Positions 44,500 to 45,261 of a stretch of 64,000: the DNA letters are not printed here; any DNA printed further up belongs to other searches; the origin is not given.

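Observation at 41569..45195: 1208-aa surface protein combining eukaryote-like adhesion domains, including a cysteine-free C-type-lectin-like domain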

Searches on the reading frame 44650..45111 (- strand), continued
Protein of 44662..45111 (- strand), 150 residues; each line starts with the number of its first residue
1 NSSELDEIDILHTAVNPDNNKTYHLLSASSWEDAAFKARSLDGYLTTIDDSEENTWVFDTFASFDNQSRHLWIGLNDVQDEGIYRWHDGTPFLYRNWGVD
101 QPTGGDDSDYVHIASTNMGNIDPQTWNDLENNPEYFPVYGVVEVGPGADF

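Call 60: search_solved_structures(query=A1, max_evalue=0.001, show_alignments=3)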
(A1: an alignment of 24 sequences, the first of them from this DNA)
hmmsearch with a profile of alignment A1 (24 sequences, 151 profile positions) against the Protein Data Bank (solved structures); distinct sequences matched with E-value up to 0.001: 105 (the best 60 are shown).
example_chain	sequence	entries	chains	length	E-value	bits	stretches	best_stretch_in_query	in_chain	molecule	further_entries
7qsr_A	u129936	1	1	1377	2.3e-47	164.2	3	11-124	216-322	Secretory phospholipase A2 receptor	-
9wyt_J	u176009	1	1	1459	6.5e-45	156.2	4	22-100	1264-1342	yolk sac IgY receptor precursor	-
7jpt_A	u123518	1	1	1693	1.5e-36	129.1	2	14-100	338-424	Lymphocyte antigen 75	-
7jpu_A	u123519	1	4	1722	1.8e-36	128.8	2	14-100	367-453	Lymphocyte antigen 75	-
5xts_A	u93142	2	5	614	1.6e-19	73.9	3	29-105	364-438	Macrophage mannose receptor 1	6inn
5ao5_A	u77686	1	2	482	5.3e-15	59.2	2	21-107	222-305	C-TYPE MANNOSE RECEPTOR 2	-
5ao6_A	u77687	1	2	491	6.7e-15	58.8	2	21-107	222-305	C-TYPE MANNOSE RECEPTOR 2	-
5e4k_A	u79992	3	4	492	6.8e-15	58.8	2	21-107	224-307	C-type mannose receptor 2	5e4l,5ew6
8k8h_A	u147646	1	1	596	2.5e-14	57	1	14-100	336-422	Lymphocyte antigen 75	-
8hbc_A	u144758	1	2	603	2.6e-14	56.9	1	14-100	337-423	Lymphocyte antigen 75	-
5xtw_A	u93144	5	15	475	5.9e-13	52.5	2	29-105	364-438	Macrophage mannose receptor 1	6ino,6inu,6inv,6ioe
2ox9_A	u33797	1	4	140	2.5e-11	47.2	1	18-129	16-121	Collectin placenta 1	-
2ox8_A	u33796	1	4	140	7e-10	42.5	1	19-128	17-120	Scavenger receptor with C-type lectin type I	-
1wmy_A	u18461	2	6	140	1.5e-09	41.4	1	38-125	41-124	lectin CEL-I, N-acetyl-D-galactosamine-specific C-type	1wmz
4wqq_A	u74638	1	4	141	1.5e-09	41.4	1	38-125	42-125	Lectin CEL-I, N-acetyl-D-galactosamine-specific C-type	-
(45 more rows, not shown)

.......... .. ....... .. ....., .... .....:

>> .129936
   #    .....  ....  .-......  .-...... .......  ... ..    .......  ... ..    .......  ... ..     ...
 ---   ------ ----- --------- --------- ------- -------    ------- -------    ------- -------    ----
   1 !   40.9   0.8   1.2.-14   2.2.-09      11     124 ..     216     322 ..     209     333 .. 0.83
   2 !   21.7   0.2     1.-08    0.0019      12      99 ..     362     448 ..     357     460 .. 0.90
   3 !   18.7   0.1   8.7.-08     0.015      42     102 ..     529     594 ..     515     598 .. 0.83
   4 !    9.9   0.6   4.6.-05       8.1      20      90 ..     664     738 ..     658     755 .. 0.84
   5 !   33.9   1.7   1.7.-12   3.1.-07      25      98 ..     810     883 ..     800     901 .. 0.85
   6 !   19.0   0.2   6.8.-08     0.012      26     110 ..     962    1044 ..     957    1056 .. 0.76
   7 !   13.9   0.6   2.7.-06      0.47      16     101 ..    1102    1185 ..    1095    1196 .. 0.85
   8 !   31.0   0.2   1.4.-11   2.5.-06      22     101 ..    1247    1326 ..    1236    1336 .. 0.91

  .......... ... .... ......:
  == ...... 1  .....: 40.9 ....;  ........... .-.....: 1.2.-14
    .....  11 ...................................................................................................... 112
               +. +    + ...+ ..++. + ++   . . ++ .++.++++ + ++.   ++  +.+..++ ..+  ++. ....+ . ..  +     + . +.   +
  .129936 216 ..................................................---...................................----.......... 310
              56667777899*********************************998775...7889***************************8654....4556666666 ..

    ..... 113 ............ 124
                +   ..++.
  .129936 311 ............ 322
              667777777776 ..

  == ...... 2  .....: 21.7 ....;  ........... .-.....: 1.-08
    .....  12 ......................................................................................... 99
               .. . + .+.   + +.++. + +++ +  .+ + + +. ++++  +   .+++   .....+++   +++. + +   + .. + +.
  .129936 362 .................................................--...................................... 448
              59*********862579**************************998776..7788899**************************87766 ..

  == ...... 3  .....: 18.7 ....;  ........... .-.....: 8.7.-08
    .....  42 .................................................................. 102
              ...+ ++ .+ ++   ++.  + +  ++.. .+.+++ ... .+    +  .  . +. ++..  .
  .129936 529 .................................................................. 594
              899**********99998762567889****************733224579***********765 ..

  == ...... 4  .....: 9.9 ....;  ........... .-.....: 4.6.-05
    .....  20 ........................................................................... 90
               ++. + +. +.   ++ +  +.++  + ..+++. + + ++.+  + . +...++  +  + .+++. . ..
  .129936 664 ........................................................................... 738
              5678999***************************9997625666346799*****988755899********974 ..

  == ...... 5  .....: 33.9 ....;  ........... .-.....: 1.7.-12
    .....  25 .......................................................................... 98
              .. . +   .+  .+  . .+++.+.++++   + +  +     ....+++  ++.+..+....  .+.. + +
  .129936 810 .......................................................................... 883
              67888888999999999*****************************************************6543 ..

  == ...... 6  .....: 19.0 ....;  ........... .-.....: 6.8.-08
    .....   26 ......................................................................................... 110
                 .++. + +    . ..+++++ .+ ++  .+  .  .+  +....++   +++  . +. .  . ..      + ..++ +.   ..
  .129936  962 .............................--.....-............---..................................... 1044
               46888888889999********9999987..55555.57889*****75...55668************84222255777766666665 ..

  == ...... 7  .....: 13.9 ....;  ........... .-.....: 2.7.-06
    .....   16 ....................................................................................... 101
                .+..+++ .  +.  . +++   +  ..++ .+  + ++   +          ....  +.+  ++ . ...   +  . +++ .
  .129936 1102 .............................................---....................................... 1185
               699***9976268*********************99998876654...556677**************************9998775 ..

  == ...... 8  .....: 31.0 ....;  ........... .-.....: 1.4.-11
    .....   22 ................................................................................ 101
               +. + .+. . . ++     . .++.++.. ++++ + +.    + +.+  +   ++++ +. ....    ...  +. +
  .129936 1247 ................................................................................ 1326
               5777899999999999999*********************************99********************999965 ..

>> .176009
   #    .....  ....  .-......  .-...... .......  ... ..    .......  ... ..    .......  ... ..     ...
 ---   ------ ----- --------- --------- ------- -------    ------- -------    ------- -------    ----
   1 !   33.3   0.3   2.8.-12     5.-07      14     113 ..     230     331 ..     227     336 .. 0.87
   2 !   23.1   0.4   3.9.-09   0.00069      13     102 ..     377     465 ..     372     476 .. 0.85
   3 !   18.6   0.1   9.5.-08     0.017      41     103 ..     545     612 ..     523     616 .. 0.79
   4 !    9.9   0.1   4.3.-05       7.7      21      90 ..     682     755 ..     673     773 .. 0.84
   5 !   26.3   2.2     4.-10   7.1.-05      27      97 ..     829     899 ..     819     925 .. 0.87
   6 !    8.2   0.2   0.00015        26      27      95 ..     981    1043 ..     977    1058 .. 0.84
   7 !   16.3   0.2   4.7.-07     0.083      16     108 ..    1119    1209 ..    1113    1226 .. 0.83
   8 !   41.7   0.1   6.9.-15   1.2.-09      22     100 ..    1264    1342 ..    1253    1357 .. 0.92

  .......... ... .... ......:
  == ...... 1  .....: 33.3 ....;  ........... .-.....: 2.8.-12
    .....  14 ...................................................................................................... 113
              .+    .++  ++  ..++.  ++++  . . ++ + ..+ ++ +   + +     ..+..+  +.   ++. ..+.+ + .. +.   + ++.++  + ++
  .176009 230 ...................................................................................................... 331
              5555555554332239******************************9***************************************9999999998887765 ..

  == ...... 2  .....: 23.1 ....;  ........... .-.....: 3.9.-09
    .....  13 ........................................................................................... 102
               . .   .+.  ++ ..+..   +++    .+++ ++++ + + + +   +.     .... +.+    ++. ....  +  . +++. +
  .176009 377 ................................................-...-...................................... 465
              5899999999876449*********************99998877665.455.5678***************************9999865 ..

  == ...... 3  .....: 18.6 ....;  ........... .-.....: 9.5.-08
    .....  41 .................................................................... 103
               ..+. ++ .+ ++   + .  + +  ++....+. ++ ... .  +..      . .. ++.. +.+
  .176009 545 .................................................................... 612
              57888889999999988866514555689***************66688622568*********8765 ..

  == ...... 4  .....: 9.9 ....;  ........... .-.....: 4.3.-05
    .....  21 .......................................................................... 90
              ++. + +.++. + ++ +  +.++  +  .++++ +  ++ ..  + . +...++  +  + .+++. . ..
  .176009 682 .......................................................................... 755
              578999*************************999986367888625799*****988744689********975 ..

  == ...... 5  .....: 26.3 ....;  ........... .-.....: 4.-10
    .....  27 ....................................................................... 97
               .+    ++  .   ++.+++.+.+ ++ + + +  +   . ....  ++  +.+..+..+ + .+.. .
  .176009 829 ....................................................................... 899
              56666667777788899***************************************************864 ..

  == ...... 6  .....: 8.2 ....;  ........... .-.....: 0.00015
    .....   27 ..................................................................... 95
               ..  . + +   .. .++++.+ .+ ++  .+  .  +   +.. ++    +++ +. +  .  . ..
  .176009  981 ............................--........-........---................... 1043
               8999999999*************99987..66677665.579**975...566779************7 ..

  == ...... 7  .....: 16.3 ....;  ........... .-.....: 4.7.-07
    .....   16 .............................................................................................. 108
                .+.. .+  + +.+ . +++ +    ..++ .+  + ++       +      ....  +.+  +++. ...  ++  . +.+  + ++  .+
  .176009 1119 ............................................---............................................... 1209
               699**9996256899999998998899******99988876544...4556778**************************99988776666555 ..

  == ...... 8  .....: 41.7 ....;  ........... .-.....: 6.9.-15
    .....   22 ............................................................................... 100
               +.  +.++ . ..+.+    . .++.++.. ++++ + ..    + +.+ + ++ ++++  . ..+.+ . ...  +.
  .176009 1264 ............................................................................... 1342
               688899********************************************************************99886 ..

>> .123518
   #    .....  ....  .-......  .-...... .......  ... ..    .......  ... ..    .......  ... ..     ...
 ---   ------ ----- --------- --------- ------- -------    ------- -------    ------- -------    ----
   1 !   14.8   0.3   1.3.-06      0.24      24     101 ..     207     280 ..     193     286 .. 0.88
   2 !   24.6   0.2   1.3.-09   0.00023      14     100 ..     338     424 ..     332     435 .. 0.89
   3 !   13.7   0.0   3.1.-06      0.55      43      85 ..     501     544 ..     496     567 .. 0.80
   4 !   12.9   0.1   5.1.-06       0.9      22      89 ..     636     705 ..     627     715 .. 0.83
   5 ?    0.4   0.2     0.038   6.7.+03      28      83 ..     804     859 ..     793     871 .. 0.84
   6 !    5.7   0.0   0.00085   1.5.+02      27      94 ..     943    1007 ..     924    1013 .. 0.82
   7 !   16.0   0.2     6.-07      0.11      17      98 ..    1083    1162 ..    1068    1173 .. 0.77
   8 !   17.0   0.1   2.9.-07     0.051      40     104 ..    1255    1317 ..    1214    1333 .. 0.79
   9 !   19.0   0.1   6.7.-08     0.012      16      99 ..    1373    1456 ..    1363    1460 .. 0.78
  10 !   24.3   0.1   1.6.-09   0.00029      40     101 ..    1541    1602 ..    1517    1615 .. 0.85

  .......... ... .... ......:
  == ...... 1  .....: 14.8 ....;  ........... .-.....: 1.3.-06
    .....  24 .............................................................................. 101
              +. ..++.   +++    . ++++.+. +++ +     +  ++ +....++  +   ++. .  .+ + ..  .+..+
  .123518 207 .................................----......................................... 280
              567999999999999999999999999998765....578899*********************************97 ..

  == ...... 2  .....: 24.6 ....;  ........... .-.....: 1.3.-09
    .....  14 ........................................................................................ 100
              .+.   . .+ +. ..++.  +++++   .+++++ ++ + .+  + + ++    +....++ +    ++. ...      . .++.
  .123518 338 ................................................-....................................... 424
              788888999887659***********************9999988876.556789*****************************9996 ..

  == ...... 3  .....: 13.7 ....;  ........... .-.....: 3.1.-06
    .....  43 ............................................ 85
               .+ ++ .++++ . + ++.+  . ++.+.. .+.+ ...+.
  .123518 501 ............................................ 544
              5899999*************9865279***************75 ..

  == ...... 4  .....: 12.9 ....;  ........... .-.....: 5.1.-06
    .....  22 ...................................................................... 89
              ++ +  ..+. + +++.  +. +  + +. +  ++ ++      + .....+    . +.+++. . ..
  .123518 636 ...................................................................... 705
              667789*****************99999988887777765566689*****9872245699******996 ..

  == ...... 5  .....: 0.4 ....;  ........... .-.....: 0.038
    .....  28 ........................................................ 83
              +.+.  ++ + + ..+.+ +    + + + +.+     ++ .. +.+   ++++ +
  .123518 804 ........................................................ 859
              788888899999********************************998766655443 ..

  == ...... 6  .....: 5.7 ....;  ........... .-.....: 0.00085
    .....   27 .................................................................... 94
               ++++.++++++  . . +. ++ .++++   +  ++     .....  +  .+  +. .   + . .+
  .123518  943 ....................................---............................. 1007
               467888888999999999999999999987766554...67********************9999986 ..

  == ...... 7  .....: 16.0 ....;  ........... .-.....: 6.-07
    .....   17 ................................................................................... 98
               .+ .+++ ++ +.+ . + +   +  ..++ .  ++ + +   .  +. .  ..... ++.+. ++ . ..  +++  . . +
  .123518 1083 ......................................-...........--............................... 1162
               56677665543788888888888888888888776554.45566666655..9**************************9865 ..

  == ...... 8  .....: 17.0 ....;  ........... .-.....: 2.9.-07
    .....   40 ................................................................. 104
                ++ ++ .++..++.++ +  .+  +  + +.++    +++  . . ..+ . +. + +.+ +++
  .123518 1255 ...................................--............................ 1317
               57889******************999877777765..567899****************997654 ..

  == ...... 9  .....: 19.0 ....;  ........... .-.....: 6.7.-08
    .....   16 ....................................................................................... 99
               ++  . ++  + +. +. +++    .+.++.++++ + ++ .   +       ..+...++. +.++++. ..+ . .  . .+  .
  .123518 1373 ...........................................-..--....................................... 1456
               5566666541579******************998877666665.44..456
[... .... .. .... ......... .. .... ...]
